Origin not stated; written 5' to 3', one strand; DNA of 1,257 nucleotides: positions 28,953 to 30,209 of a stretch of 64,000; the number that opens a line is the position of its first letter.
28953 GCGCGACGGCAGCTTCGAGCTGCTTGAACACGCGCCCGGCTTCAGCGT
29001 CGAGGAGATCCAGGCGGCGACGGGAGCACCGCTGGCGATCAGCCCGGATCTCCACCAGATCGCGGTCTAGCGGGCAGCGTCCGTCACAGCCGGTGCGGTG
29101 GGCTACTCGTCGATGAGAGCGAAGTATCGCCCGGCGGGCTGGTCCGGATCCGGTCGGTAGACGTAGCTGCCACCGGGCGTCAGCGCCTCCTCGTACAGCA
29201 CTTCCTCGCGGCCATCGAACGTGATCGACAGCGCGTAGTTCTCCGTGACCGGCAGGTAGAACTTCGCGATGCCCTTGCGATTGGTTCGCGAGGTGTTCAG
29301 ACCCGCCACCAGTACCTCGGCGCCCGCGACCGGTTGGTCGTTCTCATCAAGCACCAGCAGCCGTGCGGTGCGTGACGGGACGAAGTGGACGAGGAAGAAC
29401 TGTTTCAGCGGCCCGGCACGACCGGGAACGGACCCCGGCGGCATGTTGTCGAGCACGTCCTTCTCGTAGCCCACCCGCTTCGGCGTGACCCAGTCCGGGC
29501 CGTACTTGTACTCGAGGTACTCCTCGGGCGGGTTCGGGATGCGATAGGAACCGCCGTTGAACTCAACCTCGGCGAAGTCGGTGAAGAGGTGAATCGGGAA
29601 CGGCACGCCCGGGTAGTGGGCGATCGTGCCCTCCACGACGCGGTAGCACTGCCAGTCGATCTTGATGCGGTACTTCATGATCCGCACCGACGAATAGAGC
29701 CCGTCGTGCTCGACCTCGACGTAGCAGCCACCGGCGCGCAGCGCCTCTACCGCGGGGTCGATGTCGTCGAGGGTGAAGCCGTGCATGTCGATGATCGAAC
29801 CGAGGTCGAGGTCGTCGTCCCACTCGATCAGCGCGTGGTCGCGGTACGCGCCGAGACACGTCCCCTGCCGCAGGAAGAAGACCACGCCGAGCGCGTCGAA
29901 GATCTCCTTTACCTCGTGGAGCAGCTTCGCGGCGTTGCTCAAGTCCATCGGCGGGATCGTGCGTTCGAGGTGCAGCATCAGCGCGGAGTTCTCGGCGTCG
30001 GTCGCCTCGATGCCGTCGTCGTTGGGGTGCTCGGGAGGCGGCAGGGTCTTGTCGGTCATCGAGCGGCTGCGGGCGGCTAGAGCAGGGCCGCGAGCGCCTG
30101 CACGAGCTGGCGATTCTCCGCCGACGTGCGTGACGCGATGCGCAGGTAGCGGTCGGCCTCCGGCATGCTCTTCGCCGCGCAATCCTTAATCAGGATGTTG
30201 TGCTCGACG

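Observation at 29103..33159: Stand-alone three-gene LicD cassette with an FrbH-like nucleotidyltransferase-PLP fusion: candidate pathway for a CMP-activated amino-alkyl phosph(on)ate head group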

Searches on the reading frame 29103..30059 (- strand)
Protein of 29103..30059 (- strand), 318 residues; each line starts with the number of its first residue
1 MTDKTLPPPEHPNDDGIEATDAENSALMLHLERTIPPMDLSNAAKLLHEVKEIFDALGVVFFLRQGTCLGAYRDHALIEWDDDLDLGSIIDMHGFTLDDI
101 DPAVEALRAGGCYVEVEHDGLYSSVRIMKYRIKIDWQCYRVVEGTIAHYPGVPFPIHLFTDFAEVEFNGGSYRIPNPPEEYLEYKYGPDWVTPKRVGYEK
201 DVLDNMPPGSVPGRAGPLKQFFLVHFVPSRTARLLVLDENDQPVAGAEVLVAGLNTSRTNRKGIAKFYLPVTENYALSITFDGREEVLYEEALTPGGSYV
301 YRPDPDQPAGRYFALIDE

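Call 3: search_protein_families(library=pfam, proteins=[window:29103-30059:-], max_evalue=0.01)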
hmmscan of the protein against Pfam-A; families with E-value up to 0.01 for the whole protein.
window:29103-30059:- (318 aa): 2 families
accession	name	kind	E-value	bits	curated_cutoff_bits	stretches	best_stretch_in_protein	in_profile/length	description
PF04991.19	LicD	-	2.4e-09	38.1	22.6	1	58-87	5-34/227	LicD family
PF13620.12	CarboxypepD_reg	-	2.8e-05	24.8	32.3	1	236-296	6-72/82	Carboxypeptidase regulatory-like domain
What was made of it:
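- On LicD family (PF04991; LicD/FKRP/fukutin phosphotransferases): 38.1 bits against a 22.6 cut-off, but only residues 58-87 match (call 3).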

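Call 4: search_protein_families(library=ncbifam, proteins=[window:29103-30059:-], max_evalue=0.01)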
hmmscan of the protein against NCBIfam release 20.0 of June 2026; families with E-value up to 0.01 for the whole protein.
window:29103-30059:- (318 aa): 1 family
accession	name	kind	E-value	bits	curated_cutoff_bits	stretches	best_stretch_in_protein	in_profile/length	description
NF045866.1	GGPL_Ptran_Mf1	equivalog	7e-16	59.1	225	2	43-95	5-55/240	diacylglycerol cholinephosphotransferase Mf1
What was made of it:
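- On LicD family (PF04991; LicD/FKRP/fukutin phosphotransferases): The NCBIfam Mf1 model scores 59 bits, below its 225 cut-off (call 4).
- Checked: Domains (calls 3, 4):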

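Call 7: search_solved_structures(query=window:29103-30059:-, max_evalue=0.01, show_alignments=2)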
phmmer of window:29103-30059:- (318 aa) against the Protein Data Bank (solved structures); distinct sequences matched with E-value up to 0.01: 1.
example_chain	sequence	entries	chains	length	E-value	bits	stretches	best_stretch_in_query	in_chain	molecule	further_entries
6kaj_A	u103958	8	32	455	7.8e-08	34.8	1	27-191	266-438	Fukutin-related protein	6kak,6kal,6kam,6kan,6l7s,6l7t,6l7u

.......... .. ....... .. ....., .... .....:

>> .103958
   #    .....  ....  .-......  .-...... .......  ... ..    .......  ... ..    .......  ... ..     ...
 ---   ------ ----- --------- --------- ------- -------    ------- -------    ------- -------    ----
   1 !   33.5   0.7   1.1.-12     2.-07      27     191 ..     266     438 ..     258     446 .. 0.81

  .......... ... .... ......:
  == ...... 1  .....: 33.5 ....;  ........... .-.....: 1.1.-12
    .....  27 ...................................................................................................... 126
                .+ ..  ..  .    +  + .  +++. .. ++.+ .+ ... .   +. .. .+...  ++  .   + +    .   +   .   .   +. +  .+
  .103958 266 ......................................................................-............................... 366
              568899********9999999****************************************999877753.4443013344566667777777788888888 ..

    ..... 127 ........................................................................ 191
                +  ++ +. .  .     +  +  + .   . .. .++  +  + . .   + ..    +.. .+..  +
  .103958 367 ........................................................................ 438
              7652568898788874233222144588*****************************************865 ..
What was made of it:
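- On LicD family (PF04991; LicD/FKRP/fukutin phosphotransferases): WDDDLD aligns with FKRP WDYDVD (call 7).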

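Call 43: find_homologous_proteins(query=window:29103-30059:-, max_evalue=0.001)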
Query window:29103-30059:- (318 aa): 1515 proteins with E <= 0.001 among 7062 candidates; the best 120 are listed.
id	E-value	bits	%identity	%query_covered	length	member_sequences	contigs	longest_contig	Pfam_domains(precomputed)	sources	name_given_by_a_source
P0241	5.3e-207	704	95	100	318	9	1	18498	PF04991.20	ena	-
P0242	2.8e-175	600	80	100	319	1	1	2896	PF04991.20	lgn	-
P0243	3.4e-168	577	78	100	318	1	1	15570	PF04991.20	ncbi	-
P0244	2.1e-164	564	80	94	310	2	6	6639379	PF04991.20,PF13620.13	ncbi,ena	-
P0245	8.7e-162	556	77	100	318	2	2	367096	PF04991.20,PF13620.13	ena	-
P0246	3.3e-161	554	79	94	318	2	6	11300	PF04991.20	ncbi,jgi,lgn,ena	jgi:hypothetical protein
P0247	5.8e-153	527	77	94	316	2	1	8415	PF04991.20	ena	-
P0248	9.0e-152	523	75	95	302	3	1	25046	PF04991.20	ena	-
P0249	1.3e-151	522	72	97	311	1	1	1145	PF04991.20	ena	-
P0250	2.6e-151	521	76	94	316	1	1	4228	PF04991.20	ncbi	-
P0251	1.7e-150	519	73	97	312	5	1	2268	PF04991.20,PF13620.13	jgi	jgi:hypothetical protein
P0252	3.5e-150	518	72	97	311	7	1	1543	PF04991.20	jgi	-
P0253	4.4e-149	514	75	94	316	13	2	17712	PF04991.20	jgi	jgi:hypothetical protein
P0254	2.2e-148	512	71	96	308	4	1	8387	PF04991.20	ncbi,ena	-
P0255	3.3e-148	511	73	94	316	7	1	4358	PF04991.20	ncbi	-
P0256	3.4e-148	511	71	99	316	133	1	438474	PF04991.20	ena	-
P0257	1.2e-147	509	73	94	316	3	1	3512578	PF04991.20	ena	-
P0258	1.4e-147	509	70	99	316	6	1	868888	PF04991.20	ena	-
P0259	2.5e-147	508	73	95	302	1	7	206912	PF04991.20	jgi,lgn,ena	-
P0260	3.9e-147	508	73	95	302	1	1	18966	PF04991.20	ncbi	-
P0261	4.1e-147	508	74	95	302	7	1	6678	PF04991.20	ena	-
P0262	4.6e-147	507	72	94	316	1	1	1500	PF04991.20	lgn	-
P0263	4.8e-147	507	73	94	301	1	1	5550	PF04991.20,PF13620.13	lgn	-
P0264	1.2e-146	506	72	94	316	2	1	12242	PF04991.20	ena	-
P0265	1.5e-146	506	73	95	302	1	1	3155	PF04991.20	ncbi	-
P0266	2.2e-146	505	74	94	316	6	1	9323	PF04991.20,PF13620.13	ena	-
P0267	4.7e-146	504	73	94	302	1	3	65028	PF04991.20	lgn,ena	-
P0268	7.9e-146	503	72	95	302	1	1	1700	PF04991.20,PF13620.13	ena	-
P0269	1.1e-145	503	72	94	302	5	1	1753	PF04991.20,PF13620.13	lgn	-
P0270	1.2e-145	503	72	95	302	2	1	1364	PF04991.20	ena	-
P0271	1.7e-145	502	70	95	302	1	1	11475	PF04991.20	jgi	jgi:LicD family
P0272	1.7e-145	502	72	95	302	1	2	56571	PF04991.20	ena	-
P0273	2.2e-145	502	71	95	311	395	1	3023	PF04991.20,PF13620.13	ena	-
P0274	2.4e-145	502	71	95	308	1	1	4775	PF04991.20,PF13620.13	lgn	-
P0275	2.6e-145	502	72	94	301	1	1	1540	PF04991.20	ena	-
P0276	4.9e-145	501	70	95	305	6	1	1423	PF04991.20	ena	-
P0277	7.4e-145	500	71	94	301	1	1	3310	PF04991.20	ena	-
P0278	8.4e-145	500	71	94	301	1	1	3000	PF04991.20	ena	-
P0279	8.9e-145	500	72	95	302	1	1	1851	PF04991.20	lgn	-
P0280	9.1e-145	500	71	94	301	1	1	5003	PF04991.20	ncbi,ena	-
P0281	9.5e-145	500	71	94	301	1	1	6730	PF04991.20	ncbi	-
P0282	1.6e-144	499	71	94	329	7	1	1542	PF04991.20,PF13620.13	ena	-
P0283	2.2e-144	499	69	95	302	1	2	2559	PF04991.20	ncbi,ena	-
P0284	4.1e-144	498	70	95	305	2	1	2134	PF04991.20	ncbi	-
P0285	4.2e-144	498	71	94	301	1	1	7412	PF04991.20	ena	-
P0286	4.6e-144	497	69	96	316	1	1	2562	PF04991.20,PF13620.13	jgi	-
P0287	4.7e-144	497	71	94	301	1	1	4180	PF04991.20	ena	-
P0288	6.1e-144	497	69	95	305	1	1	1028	PF04991.20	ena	-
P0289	7.5e-144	497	72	95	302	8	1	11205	PF04991.20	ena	-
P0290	8.0e-144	497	70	93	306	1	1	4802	PF04991.20,PF13620.13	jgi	jgi:hypothetical protein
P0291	8.1e-144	497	71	95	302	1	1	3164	PF04991.20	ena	-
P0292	8.5e-144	497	73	94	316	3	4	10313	PF04991.20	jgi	jgi:hypothetical protein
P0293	8.8e-144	497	70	96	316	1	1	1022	PF04991.20,PF13620.13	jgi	jgi:hypothetical protein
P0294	9.9e-144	496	71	95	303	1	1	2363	PF04991.20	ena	-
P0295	1.0e-143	496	71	95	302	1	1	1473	PF04991.20,PF13620.13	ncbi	-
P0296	1.1e-143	496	70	95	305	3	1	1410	PF04991.20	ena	-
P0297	1.2e-143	496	71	94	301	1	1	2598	PF04991.20,PF13620.13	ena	-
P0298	1.2e-143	496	71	94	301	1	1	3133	PF04991.20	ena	-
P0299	1.6e-143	496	70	95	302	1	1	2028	PF04991.20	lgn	-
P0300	2.0e-143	495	69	95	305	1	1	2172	PF04991.20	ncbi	-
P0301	2.2e-143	495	72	93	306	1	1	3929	PF04991.20,PF13620.13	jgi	jgi:hypothetical protein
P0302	2.2e-143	495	71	95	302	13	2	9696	PF04991.20,PF13620.13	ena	-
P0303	2.4e-143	495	72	95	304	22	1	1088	PF04991.20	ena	-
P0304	3.7e-143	495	69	95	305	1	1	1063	PF04991.20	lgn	-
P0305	3.9e-143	494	69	97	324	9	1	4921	PF04991.20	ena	-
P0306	4.1e-143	494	69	95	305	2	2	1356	PF04991.20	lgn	-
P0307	4.6e-143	494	71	94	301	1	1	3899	PF04991.20,PF13620.13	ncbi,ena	-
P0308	4.8e-143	494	70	95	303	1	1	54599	PF04991.20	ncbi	-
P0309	4.8e-143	494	70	95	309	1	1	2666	PF04991.20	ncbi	-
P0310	4.9e-143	494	71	95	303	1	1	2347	PF04991.20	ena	-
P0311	5.0e-143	494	70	95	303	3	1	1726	PF04991.20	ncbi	-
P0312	7.2e-143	494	67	100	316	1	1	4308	PF04991.20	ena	-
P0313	9.4e-143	493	69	95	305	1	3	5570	PF04991.20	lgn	-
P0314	9.8e-143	493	70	95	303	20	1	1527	PF04991.20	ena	-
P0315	1.1e-142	493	69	96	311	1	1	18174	PF04991.20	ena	-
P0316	1.7e-142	492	69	95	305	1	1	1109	PF04991.20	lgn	-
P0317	2.6e-142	492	70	95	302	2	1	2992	PF04991.20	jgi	-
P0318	2.7e-142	492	69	95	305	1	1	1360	PF04991.20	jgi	jgi:hypothetical protein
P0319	3.5e-142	491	70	95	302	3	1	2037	PF04991.20,PF13620.13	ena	-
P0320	5.2e-142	491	70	95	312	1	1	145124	PF04991.20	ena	-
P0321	5.3e-142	491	70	94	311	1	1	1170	PF04991.20,PF13620.13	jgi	-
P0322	7.2e-142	490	70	95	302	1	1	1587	PF04991.20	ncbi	-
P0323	7.3e-142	490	69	95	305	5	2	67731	PF04991.20,PF13620.13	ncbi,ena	-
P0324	7.9e-142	490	70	94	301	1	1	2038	PF04991.20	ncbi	-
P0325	1.3e-141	489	69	95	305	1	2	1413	PF04991.20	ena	-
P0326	1.9e-141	489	70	95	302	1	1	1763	PF04991.20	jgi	jgi:hypothetical protein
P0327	2.1e-141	489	70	94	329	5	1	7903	PF04991.20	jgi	jgi:hypothetical protein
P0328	2.5e-141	488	69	95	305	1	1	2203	PF04991.20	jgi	-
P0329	3.0e-141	488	68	97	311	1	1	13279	PF04991.20,PF13620.13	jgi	jgi:hypothetical protein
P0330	3.3e-141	488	71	95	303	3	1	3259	PF04991.20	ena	-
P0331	3.8e-141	488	69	95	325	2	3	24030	PF04991.20,PF13620.13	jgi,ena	jgi:hypothetical protein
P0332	4.1e-141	488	68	97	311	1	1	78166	PF04991.20,PF13620.13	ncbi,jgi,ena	-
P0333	9.2e-141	487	68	100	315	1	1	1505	PF04991.20,PF13620.13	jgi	jgi:hypothetical protein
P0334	1.0e-140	486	69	95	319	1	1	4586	PF04991.20,PF13620.13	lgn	-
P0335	1.3e-140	486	70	95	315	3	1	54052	PF04991.20,PF13620.13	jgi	-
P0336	1.4e-140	486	69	95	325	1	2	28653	PF04991.20,PF13620.13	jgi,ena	-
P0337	1.4e-140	486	70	94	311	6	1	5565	PF04991.20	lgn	-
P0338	1.5e-140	486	70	95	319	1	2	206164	PF04991.20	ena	-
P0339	1.6e-140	486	71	95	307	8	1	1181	PF04991.20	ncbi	-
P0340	2.3e-140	485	70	94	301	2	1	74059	PF04991.20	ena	-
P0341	2.5e-140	485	68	97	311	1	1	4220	PF04991.20,PF13620.13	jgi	-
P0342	2.6e-140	485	69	95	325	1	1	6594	PF04991.20,PF13620.13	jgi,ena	jgi:hypothetical protein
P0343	2.9e-140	485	69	95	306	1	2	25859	PF04991.20,PF13620.13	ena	-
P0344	3.4e-140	485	67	97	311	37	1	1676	PF04991.20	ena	-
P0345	4.2e-140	484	66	99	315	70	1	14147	PF04991.20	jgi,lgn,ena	-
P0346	4.3e-140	484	71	94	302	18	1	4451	PF04991.20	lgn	-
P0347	5.3e-140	484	68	95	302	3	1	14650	PF04991.20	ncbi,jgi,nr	ncbi:MAG: hypothetical protein GXP36_15155 [Actinobacteria bacterium]|nr:hypothetical protein [Actin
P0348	5.4e-140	484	71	93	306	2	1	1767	PF04991.20,PF13620.13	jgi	-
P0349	5.6e-140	484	71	93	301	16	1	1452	PF04991.20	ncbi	-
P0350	5.8e-140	484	69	95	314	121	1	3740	PF04991.20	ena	-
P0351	6.3e-140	484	68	97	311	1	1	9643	PF04991.20,PF13620.13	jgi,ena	-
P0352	7.0e-140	484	69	94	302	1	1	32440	PF04991.20,PF13620.13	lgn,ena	-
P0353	7.4e-140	484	68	95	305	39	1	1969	PF04991.20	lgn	-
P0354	9.1e-140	483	69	95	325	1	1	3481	PF04991.20,PF13620.13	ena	-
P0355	9.3e-140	483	68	95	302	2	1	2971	PF04991.20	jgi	jgi:hypothetical protein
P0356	9.8e-140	483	68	97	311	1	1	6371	PF04991.20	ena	-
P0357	1.4e-139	483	70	94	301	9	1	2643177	PF04991.20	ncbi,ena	-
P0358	2.1e-139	482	72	91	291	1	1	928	PF04991.20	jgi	jgi:hypothetical protein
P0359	2.3e-139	482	69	95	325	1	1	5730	PF04991.20,PF13620.13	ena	-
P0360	4.2e-139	481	70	94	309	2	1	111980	PF04991.20,PF13620.13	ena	-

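Call 54: predict_structure(alignment_id=A2)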
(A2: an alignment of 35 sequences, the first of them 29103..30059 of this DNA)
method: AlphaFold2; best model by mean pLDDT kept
length: 318 residues; sequences in the alignment: 35
mean_pLDDT: 70.3   pTM: 0.58
mean pLDDT of the five models: 70.3, 70.0, 67.1, 59.4, 55.3
residues with pLDDT >= 90: 47; 70-90: 123; 50-70: 96; < 50: 52
segments of 3 or more residues with pLDDT < 50: 1-19, 67-71, 150-153, 192-197, 207-213, 308-312
pLDDT, mean of each block of 10 residues (from residue 1): 37 39 50 56 87 94 63 54 76 89 94 83 82 82 59 63 81 76 61 48 49 58 80 88 89 79 88 73 67 81 61 58
secondary structure, 60 per line:
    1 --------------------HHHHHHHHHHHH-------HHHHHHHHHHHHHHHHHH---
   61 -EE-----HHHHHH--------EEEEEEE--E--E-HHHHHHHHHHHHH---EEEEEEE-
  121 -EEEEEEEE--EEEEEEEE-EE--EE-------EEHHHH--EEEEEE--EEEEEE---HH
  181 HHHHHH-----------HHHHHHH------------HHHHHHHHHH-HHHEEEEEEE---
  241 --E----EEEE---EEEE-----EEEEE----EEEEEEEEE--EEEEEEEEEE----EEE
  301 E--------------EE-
elements in order: H21-32 H40-57 H69-74 E83-89 H97-109 E113-119 E122-129 E132-139 H156-159 E162-167 E170-175 H179-186 H198-204 H217-226 E231-237 E248-251 E255-258 E264-268 E273-281 E284-293 E298-301

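Call 56: fold_search(model_id=the predicted structure, library=pdb)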
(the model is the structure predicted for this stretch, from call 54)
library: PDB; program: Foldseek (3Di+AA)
matches with E <= 10: 1254; with E <= 0.001: 32
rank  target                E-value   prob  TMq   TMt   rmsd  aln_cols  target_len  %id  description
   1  6l7u_A                1.1e-08  1.00  0.38  0.29   5.6       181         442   25  Crystal structure of FKRP in complex with Ba ion, Ba-SAD data (released 2020-01-15)
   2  6kak_C                3.1e-08  1.00  0.37  0.27   6.8       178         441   23  Crystal structure of FKRP in complex with Mg ion (released 2020-01-15)
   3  6kal_D                3.2e-08  1.00  0.36  0.27   4.8       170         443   26  Crystal structure of FKRP in complex with Mg ion and CMP (released 2020-01-15)
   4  6l7u_D                3.7e-08  1.00  0.37  0.28   4.6       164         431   26  Crystal structure of FKRP in complex with Ba ion, Ba-SAD data (released 2020-01-15)
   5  6l7s_B                3.9e-08  1.00  0.37  0.28   4.7       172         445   25  Crystal structure of FKRP in complex with Mg ion, Zinc peak data (released 2020-01-15)
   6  6kak_D                4.6e-08  1.00  0.37  0.28   4.5       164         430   26  Crystal structure of FKRP in complex with Mg ion (released 2020-01-15)
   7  6kal_C                5.2e-08  1.00  0.37  0.27   6.8       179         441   23  Crystal structure of FKRP in complex with Mg ion and CMP (released 2020-01-15)
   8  6kak_A                5.2e-08  1.00  0.37  0.27   7.0       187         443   22  Crystal structure of FKRP in complex with Mg ion (released 2020-01-15)
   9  6kal_B                9.0e-08  1.00  0.38  0.28   4.5       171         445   26  Crystal structure of FKRP in complex with Mg ion and CMP (released 2020-01-15)
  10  6kak_B                9.0e-08  1.00  0.36  0.27   6.2       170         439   24  Crystal structure of FKRP in complex with Mg ion (released 2020-01-15)
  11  6kam_A                1.3e-07  1.00  0.38  0.28   4.5       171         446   26  Crystal structure of FKRP in complex with Ba ion, CDP-ribtol, and sugar acceptor (released 2020-01-15)
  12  6kal_A                3.0e-07  1.00  0.38  0.28   5.8       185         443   25  Crystal structure of FKRP in complex with Mg ion and CMP (released 2020-01-15)
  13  6kan_B                7.8e-07  1.00  0.36  0.27   6.3       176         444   23  Crystal structure of FKRP in complex with Ba ion (released 2020-01-15)
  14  2nsm                  4.0e-05  1.00  0.19  0.16  17.0       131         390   21  Crystal structure of the human carboxypeptidase N (Kininase I) catalytic domain (released 2007-04-24)
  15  5aq0_B                1.5e-04  1.00  0.18  0.63   9.4        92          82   23  The structure of the Transthyretin-like domain of the first catalytic domain of the HUMAN Carboxypeptidase D (released 2016-09-28)
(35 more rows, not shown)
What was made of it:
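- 29154..29378 (-): LicD C-terminal transthyretin-like / CarboxypepD_reg beta-sandwich (aa ~228-302). calls 3, 54, 56
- Checked: LicD model (pLDDT 70): the catalytic part matches FKRP (Foldseek E 1e-8) and the C-terminal part matches the transthyretin-like domain of carboxypeptidase D (calls 54, 56).
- LicD matches FKRP, a transferase that uses CDP-ribitol as donor, with the Asp triad conserved (calls 7, 56).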
